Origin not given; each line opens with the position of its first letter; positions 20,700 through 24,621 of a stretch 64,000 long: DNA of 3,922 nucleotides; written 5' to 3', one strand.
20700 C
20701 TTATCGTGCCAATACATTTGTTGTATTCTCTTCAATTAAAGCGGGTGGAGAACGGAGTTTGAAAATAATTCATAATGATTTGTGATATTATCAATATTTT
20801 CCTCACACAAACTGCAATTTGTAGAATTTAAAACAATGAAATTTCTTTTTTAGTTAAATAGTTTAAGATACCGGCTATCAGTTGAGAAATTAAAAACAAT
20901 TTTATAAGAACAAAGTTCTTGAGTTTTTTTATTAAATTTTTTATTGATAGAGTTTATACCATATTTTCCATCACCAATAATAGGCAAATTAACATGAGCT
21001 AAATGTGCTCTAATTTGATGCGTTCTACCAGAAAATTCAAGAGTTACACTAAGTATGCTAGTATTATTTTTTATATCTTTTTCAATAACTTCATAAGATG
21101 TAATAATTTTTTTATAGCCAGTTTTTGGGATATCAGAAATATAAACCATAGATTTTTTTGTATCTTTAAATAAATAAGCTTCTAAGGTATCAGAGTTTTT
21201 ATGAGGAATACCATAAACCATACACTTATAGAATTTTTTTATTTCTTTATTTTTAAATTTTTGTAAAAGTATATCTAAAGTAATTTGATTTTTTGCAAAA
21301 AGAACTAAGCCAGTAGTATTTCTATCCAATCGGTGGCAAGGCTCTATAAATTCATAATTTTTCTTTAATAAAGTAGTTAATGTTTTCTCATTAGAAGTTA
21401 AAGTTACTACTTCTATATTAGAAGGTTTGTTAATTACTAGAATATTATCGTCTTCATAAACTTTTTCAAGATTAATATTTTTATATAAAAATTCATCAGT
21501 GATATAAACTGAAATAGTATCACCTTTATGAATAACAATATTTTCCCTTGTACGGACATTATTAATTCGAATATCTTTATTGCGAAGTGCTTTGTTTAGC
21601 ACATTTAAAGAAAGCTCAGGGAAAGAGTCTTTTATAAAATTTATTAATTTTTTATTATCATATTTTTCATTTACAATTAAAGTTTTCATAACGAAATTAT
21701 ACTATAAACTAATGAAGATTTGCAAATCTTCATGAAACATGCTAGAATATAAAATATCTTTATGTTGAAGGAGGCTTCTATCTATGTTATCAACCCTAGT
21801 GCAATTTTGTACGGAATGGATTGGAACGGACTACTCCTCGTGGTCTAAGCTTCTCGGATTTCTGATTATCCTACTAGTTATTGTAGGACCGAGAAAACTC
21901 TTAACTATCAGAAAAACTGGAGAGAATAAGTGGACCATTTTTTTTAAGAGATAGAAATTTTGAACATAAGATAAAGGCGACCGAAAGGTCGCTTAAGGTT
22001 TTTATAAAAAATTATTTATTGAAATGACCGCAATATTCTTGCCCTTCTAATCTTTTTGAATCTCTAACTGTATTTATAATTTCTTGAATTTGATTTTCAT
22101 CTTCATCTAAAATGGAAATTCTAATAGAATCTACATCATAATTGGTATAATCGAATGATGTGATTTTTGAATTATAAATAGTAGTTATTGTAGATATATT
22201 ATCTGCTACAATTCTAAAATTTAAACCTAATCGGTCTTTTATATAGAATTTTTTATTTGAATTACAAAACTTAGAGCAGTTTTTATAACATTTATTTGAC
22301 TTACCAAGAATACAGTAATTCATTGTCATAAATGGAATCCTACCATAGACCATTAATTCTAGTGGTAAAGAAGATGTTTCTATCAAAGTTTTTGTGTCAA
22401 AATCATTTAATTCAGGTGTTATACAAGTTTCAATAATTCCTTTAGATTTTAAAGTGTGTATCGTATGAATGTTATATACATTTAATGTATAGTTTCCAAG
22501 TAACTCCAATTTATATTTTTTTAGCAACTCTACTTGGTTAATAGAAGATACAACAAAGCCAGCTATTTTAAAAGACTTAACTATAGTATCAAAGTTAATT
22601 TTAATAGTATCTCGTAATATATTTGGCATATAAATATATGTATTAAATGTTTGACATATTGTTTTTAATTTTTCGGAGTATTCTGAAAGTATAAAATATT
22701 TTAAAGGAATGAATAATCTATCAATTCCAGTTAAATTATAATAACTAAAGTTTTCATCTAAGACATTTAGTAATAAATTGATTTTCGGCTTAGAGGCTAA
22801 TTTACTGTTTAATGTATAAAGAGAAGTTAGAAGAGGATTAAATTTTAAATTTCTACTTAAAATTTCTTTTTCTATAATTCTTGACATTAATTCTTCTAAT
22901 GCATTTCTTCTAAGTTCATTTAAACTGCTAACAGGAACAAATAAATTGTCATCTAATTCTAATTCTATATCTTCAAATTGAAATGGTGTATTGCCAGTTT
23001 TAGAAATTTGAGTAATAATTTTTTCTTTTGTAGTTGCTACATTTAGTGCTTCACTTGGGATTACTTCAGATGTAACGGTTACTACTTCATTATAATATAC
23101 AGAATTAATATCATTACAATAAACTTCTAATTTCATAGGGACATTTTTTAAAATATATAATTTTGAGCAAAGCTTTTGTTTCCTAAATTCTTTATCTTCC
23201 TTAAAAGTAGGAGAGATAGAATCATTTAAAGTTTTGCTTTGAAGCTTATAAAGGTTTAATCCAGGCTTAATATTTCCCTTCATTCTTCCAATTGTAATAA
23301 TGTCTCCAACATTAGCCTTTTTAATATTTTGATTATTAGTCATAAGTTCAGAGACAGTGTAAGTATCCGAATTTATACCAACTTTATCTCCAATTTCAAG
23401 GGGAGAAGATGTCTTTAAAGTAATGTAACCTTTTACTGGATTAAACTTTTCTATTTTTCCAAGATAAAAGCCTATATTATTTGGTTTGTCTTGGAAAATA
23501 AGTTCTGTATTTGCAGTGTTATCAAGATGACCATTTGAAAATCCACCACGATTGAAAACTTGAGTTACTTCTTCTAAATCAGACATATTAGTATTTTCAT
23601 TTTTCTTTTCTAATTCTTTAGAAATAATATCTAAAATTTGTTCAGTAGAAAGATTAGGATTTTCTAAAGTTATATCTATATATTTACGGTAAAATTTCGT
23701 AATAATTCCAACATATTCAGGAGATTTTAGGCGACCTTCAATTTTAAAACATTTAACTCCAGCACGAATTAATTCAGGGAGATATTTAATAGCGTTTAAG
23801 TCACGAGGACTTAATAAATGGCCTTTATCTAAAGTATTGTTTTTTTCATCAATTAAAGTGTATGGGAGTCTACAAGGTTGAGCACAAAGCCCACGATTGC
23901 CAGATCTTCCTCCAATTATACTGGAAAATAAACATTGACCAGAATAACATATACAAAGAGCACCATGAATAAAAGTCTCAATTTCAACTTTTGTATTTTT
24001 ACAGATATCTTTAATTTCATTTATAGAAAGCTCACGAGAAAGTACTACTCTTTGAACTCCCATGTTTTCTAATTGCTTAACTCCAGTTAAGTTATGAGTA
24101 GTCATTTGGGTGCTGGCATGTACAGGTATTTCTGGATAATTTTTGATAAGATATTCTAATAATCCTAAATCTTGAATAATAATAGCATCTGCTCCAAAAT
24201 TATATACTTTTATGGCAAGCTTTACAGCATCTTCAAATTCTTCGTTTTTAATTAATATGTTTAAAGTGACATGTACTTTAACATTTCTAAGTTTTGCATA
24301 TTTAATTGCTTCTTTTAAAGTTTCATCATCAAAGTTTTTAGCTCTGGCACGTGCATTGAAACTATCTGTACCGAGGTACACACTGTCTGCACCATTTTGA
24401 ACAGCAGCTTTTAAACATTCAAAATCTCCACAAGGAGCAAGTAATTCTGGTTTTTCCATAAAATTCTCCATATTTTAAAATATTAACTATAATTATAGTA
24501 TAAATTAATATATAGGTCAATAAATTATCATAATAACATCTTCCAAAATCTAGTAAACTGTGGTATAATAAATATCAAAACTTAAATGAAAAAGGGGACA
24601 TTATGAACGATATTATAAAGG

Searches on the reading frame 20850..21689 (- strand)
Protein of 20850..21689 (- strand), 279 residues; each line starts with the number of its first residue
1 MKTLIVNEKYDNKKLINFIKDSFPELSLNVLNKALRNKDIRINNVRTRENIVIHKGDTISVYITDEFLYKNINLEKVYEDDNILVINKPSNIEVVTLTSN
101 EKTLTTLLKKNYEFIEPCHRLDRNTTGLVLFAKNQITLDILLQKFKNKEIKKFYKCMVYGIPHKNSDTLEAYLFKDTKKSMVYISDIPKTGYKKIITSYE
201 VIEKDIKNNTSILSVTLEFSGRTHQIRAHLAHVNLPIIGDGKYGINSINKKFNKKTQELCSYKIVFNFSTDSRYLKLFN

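Call 92: search_protein_families(library=pfam, proteins=[window:20850-21689:-], max_evalue=0.00001)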
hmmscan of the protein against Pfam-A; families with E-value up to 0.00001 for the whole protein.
window:20850-21689:- (279 aa): 1 family
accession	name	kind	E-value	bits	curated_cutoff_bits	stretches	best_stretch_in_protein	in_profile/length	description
PF00849.27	PseudoU_synth_2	-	1e-31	110.6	26.8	1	82-232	1-152/152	RNA pseudouridylate synthase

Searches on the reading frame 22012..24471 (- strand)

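Call 92: search_protein_families(library=pfam, proteins=[window:22012-24471:-], max_evalue=0.00001)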
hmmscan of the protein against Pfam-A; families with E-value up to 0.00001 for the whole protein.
window:22012-24471:- (819 aa): 2 families
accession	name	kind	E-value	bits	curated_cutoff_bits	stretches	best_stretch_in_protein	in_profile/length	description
PF01136.24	Peptidase_U32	-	1.4e-87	293.3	22.4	2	81-292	3-219/233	Peptidase family U32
PF12392.13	DUF3656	-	2.8e-24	86.3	22.1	1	407-532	1-108/109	Collagenase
